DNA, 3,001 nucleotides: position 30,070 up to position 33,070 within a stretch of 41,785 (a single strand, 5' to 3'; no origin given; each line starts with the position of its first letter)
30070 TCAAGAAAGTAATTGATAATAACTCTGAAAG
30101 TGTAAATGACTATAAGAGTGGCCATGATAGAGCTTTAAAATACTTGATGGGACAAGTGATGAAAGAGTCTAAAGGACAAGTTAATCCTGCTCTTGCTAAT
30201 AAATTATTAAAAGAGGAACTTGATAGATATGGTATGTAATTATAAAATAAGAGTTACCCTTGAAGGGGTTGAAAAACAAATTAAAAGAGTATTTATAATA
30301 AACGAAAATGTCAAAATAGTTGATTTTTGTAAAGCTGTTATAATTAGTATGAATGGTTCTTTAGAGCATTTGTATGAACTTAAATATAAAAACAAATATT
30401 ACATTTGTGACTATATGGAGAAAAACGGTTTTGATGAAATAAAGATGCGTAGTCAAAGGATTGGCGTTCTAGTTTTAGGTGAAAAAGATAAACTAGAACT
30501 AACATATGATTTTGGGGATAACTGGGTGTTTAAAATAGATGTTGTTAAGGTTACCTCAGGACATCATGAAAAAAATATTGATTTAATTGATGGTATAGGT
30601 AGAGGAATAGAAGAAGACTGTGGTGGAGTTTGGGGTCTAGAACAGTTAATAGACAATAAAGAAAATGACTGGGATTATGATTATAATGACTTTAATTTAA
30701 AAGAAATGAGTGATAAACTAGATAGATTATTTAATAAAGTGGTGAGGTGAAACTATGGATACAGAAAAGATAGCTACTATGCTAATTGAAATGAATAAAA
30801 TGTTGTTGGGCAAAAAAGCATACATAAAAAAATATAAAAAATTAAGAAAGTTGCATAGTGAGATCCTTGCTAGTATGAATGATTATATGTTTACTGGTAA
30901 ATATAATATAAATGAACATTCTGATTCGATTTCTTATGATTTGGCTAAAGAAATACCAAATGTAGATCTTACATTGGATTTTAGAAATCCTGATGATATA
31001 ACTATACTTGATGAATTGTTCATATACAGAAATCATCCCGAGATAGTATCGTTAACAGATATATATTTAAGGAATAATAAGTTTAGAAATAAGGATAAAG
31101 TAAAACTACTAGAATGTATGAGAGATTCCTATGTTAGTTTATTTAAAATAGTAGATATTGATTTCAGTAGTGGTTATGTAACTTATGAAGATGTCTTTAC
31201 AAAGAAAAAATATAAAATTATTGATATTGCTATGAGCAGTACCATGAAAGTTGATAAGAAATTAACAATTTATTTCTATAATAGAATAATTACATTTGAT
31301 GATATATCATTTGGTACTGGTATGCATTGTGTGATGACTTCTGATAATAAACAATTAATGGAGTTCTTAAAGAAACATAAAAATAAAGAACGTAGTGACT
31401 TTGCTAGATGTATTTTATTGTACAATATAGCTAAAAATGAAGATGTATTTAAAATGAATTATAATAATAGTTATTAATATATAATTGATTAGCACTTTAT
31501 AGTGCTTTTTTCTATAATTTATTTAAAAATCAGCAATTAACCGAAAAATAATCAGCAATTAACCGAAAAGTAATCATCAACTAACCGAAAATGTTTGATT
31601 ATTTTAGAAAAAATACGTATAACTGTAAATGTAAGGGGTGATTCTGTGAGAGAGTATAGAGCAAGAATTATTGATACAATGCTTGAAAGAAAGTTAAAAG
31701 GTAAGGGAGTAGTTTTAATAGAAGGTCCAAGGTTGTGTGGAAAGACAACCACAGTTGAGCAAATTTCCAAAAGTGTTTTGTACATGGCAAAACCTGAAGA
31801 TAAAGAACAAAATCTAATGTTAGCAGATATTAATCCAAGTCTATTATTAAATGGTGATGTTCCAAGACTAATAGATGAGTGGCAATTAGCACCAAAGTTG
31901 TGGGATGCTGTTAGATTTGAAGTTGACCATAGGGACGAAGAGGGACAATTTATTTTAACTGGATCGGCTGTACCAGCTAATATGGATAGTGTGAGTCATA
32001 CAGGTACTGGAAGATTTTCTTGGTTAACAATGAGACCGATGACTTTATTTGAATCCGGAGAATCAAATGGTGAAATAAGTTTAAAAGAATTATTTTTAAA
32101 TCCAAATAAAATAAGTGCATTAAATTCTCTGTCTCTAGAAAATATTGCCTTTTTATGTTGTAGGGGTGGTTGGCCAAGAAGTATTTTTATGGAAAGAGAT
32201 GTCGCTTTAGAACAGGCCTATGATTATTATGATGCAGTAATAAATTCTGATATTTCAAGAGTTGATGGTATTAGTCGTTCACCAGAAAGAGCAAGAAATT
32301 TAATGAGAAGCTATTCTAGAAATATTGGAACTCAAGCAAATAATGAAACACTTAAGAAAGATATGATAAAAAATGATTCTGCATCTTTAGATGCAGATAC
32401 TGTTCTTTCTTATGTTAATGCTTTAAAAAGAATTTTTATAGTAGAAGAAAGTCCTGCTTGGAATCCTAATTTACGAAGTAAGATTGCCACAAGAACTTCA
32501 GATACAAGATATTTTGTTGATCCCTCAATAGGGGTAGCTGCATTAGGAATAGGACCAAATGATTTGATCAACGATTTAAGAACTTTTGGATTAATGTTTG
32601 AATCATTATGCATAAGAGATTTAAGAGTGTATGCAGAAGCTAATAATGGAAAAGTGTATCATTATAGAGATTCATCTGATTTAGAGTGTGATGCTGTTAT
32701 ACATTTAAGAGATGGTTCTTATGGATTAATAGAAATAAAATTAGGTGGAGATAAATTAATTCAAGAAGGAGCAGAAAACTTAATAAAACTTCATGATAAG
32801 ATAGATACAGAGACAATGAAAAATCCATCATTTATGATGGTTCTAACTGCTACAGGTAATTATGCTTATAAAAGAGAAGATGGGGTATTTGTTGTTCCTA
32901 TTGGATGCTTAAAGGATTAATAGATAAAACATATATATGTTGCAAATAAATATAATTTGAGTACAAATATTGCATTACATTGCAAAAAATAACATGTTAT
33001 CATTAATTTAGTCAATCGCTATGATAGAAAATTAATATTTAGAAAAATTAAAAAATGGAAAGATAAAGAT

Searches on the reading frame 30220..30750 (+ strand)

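Call 3: search_protein_families(library=pfam, proteins=[window:30220-30750:+], max_evalue=0.1)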
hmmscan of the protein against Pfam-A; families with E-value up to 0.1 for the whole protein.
window:30220-30750:+ (176 aa): 1 family
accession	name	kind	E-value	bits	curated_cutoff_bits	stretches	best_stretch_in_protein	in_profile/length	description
PF07929.16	PRiA4_ORF3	-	3.4e-27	95.7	26.6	1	8-158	3-156/173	Plasmid pRiA4b ORF-3-like protein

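Call 4: search_protein_families(library=padloc, proteins=[window:30220-30750:+], max_evalue=0.1)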
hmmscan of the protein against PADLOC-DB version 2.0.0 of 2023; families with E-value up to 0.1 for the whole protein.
window:30220-30750:+ (176 aa): 0 families

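Call 5: search_protein_families(library=ncbifam, proteins=[window:30220-30750:+], max_evalue=0.1)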
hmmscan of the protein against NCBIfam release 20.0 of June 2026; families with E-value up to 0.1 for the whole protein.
window:30220-30750:+ (176 aa): 1 family
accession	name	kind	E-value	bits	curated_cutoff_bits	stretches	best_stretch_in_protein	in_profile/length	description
NF009839.0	PRK13314.1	equivalog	0.081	12.9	115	0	107-152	6-49/107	heme oxygenase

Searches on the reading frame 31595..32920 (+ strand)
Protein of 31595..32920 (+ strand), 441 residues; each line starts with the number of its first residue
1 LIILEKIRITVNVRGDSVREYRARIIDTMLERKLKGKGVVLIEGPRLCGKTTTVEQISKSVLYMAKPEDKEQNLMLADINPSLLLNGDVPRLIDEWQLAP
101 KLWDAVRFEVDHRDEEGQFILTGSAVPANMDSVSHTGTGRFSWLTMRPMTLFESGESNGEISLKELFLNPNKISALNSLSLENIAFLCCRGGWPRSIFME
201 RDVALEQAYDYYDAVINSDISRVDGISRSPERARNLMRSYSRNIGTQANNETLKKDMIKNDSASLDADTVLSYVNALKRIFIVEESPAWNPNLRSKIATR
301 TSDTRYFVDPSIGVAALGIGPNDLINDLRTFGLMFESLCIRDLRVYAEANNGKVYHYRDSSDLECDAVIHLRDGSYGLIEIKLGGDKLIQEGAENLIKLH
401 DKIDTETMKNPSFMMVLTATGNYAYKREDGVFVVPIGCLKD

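Call 3: search_protein_families(library=pfam, proteins=[window:31595-32920:+], max_evalue=0.1)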
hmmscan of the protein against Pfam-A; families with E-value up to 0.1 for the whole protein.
window:31595-32920:+ (441 aa): 4 families
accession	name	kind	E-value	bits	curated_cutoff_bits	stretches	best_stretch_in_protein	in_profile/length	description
PF13635.12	DUF4143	-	1.8e-29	103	28.1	1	218-383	2-159/160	Domain of unknown function (DUF4143)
PF13173.12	AAA_14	-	6.1e-15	55.8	27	1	38-153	3-127/129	AAA domain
PF03215.21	Rad17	-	0.0029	18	23.8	1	27-63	37-71/186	Rad17 P-loop domain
PF20720.3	nSTAND3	-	0.055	13.6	27.2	0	32-60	12-40/155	Novel STAND NTPase 3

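Call 4: search_protein_families(library=padloc, proteins=[window:31595-32920:+], max_evalue=0.1)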
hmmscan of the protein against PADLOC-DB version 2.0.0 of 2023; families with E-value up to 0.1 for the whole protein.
window:31595-32920:+ (441 aa): 8 families
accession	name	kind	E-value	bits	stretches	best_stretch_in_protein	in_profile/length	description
PDLC04790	PDC-S01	-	6.6e-62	207.6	1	20-439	10-417/422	-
PDLC04789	PDC-S01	-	7.9e-23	79.1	1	24-387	4-344/375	-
PDLC04787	PDC-S01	-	2.2e-15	54.4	1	30-326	20-313/412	-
PDLC04791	PDC-S01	-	3.4e-09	33.9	2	191-400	165-367/395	-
PDLC04792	PDC-S01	-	3.7e-08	30.4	2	330-400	335-401/452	-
PDLC04788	PDC-S01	-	3.8e-08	30.7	1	41-384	23-383/448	-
PDLC04786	PDC-S01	-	2.1e-07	28.1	1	40-384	23-387/439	-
PDLC04140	mad8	-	0.0015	16.2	1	36-82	26-68/314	mads_8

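Call 5: search_protein_families(library=ncbifam, proteins=[window:31595-32920:+], max_evalue=0.1)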
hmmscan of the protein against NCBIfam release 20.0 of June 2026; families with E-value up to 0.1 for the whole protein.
window:31595-32920:+ (441 aa): 2 families
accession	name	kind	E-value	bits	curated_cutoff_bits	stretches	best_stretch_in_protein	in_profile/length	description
TIGR00602.1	rad24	subfamily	0.0047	15.5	482.55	1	29-62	104-135/640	checkpoint protein rad24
NF041743.1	RdrA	equivalog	0.049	12.1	600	1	10-88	27-105/742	antiviral RADAR system adenosine triphosphatase RdrA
